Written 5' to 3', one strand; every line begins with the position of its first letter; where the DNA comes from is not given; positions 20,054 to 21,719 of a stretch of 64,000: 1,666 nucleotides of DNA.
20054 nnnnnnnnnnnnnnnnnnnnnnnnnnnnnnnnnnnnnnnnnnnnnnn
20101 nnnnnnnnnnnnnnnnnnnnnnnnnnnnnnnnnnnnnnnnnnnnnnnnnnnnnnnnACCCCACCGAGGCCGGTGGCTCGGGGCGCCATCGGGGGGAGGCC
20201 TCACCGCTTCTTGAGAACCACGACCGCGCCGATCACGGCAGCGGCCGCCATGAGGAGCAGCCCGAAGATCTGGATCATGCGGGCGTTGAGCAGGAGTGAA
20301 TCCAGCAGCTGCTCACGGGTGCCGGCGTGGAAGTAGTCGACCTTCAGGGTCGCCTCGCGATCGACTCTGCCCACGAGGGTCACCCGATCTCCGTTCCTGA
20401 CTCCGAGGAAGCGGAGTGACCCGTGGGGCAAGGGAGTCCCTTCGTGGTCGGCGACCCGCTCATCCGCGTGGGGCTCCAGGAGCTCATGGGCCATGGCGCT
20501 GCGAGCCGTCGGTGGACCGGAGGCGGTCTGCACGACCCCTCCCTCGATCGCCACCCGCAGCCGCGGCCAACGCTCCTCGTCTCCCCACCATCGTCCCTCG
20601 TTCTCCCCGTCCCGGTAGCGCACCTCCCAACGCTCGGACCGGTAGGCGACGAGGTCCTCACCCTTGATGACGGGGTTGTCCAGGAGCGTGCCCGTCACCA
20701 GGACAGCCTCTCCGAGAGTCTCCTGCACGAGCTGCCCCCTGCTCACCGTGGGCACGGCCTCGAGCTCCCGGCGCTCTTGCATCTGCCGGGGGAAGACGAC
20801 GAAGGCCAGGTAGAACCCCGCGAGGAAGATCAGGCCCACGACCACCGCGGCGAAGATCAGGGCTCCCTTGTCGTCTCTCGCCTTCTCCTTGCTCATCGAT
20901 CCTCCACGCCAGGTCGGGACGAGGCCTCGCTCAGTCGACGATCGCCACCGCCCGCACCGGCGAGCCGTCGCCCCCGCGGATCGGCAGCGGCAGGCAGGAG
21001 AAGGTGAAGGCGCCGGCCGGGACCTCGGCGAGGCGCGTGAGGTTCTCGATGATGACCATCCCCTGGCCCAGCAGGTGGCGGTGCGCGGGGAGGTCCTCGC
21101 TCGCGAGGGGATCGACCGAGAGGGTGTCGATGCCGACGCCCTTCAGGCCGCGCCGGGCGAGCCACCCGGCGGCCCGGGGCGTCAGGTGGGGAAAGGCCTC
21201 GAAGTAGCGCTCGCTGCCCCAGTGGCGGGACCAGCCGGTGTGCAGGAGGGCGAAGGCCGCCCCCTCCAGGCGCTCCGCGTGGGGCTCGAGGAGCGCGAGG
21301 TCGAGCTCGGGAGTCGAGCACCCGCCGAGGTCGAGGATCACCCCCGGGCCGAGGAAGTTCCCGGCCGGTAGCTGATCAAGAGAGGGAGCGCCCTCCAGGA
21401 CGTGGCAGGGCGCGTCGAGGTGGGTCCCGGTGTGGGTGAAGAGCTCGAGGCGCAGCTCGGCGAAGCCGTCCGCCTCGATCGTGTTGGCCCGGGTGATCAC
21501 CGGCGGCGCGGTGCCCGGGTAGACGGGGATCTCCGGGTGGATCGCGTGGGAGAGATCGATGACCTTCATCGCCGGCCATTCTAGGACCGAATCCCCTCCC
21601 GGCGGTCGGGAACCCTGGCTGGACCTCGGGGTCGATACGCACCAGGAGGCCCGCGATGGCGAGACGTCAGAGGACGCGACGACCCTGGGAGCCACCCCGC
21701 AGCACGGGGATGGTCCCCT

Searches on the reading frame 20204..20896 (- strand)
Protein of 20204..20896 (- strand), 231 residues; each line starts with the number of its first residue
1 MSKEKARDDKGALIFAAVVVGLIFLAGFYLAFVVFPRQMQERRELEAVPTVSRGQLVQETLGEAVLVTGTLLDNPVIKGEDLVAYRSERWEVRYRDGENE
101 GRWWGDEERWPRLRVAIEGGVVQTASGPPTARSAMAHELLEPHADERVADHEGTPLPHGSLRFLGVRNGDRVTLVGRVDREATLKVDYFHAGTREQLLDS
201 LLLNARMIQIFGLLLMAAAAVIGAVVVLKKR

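Call 11: search_protein_families(library=pfam, proteins=[window:20204-20896:-], max_evalue=0.001)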
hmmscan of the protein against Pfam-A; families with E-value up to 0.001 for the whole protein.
window:20204-20896:- (231 aa): 0 families

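Call 64: search_protein_families(library=pfam, proteins=[window:20204-20896:-], max_evalue=0.1)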
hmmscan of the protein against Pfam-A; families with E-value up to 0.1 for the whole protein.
window:20204-20896:- (231 aa): 1 family
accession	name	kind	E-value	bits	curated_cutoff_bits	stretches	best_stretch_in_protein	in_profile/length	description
PF19135.5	DUF5818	-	0.013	15.5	27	0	168-188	33-53/57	Protein of unknown function (DUF5818)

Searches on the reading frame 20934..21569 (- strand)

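Call 11: search_protein_families(library=pfam, proteins=[window:20934-21569:-], max_evalue=0.001)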
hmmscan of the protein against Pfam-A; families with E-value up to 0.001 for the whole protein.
window:20934-21569:- (212 aa): 1 family
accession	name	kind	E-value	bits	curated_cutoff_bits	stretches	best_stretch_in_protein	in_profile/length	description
PF04199.19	Cyclase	-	6.3e-32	111.2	23.1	1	4-154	1-142/142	Putative cyclase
